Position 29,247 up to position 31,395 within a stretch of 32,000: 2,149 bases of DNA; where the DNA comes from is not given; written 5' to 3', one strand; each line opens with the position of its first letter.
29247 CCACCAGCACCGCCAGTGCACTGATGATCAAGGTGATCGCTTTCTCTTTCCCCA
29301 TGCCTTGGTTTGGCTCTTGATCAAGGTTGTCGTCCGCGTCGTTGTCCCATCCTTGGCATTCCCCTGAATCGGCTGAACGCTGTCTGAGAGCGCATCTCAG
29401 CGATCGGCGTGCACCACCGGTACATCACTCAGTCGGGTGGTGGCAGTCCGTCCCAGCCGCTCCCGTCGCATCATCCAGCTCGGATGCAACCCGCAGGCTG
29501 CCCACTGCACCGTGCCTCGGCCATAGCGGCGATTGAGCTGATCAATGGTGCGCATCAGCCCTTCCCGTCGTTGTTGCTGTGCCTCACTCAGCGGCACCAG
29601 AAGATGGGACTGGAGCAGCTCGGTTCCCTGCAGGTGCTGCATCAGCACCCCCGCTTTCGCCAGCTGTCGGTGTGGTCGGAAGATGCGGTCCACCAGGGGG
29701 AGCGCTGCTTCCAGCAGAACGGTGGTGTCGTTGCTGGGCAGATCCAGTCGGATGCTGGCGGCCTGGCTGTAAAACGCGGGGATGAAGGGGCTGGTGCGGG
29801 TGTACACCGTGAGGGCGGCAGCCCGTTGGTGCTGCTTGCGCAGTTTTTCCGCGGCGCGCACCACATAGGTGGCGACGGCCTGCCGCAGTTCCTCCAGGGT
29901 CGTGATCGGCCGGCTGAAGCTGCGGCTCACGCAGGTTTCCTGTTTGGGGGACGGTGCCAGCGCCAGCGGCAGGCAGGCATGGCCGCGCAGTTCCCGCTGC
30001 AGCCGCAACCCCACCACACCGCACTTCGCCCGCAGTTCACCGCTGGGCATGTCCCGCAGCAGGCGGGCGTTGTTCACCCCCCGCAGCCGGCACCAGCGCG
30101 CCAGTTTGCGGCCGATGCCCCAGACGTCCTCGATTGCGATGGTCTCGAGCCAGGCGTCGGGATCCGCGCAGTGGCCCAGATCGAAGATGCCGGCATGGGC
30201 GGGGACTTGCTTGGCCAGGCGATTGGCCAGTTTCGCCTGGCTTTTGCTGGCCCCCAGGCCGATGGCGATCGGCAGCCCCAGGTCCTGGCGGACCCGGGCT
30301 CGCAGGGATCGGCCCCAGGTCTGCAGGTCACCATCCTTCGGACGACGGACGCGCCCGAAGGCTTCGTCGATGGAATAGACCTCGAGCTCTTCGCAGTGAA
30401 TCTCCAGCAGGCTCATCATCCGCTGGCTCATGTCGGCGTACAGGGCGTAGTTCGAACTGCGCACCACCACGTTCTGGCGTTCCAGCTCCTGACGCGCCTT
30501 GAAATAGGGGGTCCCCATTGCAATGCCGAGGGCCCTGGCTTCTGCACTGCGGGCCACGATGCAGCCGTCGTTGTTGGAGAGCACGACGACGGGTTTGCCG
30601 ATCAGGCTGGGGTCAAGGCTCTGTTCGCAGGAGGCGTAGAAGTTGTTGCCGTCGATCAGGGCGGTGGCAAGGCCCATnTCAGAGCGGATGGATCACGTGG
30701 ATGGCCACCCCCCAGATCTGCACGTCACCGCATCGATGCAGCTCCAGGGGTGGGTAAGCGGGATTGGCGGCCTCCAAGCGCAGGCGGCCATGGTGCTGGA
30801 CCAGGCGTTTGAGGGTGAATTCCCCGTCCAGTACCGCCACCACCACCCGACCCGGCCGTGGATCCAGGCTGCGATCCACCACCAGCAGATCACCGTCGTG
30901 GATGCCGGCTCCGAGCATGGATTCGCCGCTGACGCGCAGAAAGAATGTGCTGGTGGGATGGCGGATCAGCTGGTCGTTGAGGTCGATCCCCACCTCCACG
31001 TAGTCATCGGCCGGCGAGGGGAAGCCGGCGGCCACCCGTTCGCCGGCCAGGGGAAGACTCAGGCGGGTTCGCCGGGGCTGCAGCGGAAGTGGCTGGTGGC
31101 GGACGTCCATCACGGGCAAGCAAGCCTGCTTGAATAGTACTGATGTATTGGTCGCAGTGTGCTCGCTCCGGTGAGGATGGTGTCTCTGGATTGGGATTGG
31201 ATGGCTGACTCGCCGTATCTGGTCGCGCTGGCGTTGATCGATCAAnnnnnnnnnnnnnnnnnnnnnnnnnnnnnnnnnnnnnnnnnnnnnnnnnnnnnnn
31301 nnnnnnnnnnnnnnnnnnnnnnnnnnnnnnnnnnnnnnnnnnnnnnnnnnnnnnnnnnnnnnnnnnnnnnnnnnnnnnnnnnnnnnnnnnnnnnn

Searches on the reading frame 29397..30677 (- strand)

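Call 53: search_protein_families(library=pfam, proteins=[window:29397-30677:-], max_evalue=0.001)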
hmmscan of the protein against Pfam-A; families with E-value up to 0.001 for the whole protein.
window:29397-30677:- (426 aa): 4 families
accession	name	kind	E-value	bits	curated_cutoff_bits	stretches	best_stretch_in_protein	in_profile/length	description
PF00817.25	IMS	-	1.8e-34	119.2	23.2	1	8-152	1-147/148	impB/mucB/samB family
PF11799.13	IMS_C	-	2e-20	73.7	20.7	1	246-355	2-105/109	impB/mucB/samB family C-terminal domain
PF13438.11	DUF4113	-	4.6e-19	68.6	24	1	374-422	3-51/51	Domain of unknown function (DUF4113)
PF11798.14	IMS_HHH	-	0.00011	22.6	24.4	1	175-200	6-31/32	IMS family HHH motif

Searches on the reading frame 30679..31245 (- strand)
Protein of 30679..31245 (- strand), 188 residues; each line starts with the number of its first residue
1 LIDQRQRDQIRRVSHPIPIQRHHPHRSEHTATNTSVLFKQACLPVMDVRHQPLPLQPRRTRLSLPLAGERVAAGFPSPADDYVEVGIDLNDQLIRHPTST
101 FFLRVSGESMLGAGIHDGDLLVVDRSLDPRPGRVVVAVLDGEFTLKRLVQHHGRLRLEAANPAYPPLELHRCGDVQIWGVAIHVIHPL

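Call 53: search_protein_families(library=pfam, proteins=[window:30679-31245:-], max_evalue=0.001)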
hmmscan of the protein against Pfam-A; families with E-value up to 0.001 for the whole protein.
window:30679-31245:- (188 aa): 1 family
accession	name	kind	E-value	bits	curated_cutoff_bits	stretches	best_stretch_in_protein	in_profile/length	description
PF00717.28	Peptidase_S24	-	1.6e-30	105.6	23.3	1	65-182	1-116/116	Peptidase S24-like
